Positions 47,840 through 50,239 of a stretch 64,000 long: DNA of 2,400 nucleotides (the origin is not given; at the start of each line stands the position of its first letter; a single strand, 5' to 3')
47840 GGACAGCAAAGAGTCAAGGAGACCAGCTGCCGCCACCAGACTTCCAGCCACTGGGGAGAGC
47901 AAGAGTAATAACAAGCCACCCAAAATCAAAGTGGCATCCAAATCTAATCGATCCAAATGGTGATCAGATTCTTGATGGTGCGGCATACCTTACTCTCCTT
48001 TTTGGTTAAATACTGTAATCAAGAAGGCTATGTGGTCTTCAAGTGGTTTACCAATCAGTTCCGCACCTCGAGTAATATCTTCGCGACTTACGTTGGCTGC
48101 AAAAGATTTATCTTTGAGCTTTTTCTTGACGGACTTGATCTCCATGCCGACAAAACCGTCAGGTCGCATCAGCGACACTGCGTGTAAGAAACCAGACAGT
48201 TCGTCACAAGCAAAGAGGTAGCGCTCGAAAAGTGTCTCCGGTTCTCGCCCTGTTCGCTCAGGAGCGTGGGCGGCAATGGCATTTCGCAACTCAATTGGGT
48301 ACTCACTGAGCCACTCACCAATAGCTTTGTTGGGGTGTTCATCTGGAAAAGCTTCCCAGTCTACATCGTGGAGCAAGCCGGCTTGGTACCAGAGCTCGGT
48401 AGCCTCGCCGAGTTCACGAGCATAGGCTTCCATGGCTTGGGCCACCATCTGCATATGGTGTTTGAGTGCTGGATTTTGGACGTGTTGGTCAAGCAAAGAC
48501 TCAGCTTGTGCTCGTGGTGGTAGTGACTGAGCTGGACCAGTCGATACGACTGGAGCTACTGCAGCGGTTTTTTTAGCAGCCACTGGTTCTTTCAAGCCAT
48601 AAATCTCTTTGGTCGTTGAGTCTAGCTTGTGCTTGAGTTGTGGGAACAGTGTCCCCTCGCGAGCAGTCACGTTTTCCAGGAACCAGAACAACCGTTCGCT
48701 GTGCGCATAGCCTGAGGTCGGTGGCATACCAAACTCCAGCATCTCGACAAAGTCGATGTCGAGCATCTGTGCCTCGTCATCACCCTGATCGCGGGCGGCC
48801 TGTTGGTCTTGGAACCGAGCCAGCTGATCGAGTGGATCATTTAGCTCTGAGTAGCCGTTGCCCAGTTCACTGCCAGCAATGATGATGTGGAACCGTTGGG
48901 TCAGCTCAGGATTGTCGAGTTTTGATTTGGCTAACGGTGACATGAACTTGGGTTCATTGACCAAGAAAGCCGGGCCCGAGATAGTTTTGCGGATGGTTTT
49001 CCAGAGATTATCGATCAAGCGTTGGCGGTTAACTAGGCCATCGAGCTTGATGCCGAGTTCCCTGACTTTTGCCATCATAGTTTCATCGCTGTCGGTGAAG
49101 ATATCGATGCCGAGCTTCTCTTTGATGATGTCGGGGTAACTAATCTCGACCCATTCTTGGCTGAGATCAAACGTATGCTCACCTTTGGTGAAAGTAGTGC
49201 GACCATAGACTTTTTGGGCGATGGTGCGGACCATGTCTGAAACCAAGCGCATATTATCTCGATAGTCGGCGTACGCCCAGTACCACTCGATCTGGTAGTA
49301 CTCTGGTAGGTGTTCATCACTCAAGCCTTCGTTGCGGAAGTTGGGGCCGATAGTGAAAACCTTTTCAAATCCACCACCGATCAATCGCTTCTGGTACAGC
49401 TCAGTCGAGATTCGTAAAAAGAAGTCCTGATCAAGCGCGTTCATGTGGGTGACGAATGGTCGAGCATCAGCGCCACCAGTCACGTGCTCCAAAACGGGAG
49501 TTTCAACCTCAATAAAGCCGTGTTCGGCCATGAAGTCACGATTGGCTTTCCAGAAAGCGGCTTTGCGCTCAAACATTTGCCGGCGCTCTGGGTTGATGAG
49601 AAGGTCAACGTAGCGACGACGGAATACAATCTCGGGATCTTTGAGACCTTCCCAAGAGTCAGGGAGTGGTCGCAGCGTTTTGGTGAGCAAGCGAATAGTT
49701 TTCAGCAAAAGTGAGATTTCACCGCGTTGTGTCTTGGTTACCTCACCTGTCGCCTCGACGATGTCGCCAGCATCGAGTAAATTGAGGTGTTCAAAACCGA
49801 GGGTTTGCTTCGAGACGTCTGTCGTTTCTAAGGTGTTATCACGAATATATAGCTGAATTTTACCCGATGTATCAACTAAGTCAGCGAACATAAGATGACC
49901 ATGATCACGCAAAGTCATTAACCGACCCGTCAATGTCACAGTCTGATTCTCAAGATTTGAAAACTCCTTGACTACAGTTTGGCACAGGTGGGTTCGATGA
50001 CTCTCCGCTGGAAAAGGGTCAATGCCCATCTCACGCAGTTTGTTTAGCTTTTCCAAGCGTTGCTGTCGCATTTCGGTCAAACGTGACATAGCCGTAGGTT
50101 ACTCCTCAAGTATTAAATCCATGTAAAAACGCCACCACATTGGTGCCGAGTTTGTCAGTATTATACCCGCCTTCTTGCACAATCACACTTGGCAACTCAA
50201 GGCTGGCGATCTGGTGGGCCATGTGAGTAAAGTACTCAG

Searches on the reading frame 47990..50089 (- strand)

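Call 61: search_protein_families(library=pfam, proteins=[window:47990-50089:-], max_evalue=0.00001)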
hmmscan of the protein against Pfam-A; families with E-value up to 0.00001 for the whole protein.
window:47990-50089:- (699 aa): 3 families
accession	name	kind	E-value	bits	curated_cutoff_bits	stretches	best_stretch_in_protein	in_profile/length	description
PF00152.25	tRNA-synt_2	-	1.7e-67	228.1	25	1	152-485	2-307/308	tRNA synthetases class II (D, K and N)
PF01336.31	tRNA_anti-codon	-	1.3e-12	47.9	27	1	51-135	1-75/75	OB-fold nucleic acid binding domain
PF01966.28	HD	-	3.3e-06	27.8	22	1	544-632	3-114/116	HD domain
